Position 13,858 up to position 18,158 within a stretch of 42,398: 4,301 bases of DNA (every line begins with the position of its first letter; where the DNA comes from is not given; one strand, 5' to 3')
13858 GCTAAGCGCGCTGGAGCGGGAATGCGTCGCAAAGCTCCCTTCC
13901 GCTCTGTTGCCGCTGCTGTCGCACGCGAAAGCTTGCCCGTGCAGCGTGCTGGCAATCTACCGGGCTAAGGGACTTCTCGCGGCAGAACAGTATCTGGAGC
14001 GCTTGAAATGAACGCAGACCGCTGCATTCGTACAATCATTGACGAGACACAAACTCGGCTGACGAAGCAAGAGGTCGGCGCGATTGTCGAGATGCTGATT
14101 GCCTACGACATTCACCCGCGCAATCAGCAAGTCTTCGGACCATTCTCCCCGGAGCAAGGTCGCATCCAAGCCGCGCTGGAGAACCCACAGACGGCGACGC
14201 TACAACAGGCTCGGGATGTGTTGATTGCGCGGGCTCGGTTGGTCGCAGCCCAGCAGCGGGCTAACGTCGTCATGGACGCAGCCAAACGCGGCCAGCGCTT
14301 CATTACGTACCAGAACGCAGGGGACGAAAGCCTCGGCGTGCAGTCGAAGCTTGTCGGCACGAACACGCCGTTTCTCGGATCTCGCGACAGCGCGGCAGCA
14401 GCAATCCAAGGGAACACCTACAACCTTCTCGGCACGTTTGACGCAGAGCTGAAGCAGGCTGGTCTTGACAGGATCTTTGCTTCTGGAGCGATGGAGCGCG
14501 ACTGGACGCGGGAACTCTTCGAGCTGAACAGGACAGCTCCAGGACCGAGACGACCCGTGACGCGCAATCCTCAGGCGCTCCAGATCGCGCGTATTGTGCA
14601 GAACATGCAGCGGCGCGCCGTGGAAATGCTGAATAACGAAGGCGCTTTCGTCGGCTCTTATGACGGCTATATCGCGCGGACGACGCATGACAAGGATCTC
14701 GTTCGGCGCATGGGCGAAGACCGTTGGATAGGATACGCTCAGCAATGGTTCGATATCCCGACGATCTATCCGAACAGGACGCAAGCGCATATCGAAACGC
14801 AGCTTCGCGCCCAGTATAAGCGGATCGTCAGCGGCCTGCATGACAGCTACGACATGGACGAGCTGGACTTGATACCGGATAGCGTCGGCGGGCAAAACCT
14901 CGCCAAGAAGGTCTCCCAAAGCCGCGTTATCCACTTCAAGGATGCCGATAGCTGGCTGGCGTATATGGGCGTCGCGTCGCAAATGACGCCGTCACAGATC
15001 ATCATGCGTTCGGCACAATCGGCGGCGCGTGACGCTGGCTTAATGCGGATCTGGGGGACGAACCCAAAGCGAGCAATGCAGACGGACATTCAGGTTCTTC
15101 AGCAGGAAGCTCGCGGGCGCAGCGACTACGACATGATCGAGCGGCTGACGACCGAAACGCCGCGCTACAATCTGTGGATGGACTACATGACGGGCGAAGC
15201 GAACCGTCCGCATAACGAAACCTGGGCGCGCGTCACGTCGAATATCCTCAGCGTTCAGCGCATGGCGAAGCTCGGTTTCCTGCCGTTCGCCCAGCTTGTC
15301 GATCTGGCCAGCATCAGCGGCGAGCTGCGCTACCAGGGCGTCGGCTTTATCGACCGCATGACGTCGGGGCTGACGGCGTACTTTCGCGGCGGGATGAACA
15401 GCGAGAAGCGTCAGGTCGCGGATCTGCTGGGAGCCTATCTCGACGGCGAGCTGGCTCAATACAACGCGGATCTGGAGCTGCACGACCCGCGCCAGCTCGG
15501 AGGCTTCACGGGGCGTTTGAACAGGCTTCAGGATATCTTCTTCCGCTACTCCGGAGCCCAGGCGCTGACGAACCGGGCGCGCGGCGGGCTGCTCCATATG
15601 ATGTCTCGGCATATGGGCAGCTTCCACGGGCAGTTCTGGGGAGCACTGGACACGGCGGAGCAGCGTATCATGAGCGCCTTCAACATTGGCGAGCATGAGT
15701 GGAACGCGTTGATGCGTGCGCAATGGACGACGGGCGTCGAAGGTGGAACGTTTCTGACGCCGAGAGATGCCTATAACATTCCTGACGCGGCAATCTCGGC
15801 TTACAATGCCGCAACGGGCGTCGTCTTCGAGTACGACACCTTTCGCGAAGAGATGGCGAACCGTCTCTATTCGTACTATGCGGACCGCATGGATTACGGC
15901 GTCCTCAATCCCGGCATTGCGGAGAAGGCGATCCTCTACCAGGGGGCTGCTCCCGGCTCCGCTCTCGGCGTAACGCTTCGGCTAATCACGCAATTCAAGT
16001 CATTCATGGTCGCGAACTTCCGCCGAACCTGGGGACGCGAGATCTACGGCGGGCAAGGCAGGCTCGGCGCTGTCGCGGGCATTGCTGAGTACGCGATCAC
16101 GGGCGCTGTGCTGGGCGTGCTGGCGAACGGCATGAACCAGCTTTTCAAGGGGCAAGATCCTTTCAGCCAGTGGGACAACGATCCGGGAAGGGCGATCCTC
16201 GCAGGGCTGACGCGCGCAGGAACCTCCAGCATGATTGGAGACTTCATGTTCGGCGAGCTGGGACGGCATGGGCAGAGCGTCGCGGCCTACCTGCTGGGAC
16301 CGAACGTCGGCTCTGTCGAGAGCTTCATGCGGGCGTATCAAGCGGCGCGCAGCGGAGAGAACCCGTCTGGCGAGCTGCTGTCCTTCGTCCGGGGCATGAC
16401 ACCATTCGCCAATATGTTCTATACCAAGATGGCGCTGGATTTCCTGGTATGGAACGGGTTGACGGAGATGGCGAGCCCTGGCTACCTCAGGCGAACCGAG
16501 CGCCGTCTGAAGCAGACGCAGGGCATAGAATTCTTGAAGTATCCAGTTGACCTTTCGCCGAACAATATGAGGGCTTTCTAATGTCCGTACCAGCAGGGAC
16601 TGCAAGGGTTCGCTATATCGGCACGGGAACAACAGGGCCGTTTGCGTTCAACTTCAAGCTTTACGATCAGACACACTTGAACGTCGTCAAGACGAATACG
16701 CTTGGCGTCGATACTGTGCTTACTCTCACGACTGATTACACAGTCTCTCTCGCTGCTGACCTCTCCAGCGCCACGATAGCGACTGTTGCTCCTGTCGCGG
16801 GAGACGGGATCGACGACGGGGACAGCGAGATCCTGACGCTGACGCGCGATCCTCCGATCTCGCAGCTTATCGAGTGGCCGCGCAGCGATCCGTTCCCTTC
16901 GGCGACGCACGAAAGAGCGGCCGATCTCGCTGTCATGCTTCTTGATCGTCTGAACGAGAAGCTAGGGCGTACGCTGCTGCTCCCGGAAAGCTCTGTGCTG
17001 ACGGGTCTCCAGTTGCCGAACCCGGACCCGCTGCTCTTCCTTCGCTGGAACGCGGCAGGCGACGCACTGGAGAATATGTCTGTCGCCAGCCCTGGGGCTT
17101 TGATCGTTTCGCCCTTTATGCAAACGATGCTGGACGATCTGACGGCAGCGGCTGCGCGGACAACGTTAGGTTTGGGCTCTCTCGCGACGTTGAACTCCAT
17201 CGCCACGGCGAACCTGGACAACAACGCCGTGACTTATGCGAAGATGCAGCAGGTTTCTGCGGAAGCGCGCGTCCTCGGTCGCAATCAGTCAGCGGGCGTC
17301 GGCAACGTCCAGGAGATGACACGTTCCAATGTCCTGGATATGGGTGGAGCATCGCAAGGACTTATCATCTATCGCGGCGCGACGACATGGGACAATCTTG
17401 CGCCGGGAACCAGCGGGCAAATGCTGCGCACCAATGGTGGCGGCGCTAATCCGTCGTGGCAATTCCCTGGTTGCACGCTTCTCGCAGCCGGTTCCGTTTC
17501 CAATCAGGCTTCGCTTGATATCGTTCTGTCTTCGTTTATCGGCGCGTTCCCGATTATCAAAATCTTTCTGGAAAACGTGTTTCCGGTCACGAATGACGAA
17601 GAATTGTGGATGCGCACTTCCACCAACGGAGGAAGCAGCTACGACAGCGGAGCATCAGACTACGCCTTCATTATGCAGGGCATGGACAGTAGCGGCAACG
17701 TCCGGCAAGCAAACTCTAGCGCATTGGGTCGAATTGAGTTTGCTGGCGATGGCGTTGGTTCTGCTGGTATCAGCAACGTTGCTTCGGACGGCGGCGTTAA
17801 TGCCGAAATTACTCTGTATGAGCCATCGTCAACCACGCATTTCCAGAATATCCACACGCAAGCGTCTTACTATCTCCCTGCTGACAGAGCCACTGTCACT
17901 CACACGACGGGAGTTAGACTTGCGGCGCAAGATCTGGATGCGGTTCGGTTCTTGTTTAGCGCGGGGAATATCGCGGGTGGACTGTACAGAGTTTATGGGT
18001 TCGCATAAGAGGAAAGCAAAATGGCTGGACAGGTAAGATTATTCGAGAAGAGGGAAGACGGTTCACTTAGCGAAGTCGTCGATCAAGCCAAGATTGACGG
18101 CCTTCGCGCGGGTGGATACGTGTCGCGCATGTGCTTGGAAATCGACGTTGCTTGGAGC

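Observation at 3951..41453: Dispersed, frame-independent 12-mer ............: 5 exact and 6 near copies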

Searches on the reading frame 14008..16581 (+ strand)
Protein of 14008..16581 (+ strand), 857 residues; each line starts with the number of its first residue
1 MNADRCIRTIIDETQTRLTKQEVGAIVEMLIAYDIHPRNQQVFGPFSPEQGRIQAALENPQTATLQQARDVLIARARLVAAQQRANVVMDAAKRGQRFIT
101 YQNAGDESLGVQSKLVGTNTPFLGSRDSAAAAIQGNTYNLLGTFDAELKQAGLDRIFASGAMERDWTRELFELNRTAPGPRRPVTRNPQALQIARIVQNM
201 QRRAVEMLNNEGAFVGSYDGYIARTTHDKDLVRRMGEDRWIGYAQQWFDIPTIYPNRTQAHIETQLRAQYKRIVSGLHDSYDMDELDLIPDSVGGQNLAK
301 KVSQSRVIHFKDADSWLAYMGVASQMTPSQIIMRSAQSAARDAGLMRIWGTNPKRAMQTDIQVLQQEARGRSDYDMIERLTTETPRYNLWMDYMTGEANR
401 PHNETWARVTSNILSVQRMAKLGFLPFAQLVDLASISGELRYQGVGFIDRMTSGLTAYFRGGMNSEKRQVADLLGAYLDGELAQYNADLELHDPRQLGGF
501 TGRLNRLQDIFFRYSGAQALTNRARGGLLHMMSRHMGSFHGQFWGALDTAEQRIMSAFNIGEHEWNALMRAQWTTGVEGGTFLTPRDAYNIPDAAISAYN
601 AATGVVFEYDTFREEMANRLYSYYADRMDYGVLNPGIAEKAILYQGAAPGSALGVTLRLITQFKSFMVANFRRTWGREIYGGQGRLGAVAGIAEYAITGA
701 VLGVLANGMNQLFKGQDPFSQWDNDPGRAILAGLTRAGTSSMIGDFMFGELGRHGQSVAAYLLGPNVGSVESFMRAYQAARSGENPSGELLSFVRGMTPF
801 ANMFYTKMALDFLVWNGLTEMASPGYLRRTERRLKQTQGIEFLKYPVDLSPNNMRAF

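Call 9: search_protein_families(library=phrogs, proteins=[window:14008-16581:+])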
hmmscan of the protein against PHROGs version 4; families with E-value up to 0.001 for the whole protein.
window:14008-16581:+ (857 aa): 3 families
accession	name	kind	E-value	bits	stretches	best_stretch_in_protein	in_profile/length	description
phrog_684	-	head and packaging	8.1e-131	439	1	6-854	5-833/840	virion structural protein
phrog_26678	-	unknown function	8.3e-36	124.7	1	544-839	13-303/324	-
phrog_23925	-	unknown function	7.3e-09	36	1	209-434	188-419/471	-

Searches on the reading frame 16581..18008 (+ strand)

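Call 9: search_protein_families(library=phrogs, proteins=[window:16581-18008:+])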
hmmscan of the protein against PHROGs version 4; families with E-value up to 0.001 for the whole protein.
window:16581-18008:+ (475 aa): 8 families
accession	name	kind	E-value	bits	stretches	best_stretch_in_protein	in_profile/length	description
phrog_1640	-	tail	3.1e-12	47.4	1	1-132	1-125/765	tail protein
phrog_14820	-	unknown function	1.1e-11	46.1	1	325-474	57-205/206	-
phrog_13893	-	tail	1.4e-10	41.2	1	1-135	1-128/648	tail protein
phrog_30017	-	unknown function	8.1e-08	31.6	1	1-133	1-125/1025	-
phrog_6518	-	tail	7.3e-06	25.3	1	8-126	5-113/793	tail fiber protein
phrog_5510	-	tail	8.5e-05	22.1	1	1-76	1-77/789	tail fiber protein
phrog_32960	-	unknown function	0.00019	20.9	1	4-125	4-118/762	-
phrog_36601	-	tail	0.0004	19.7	1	6-132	20-139/1084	tail fiber protein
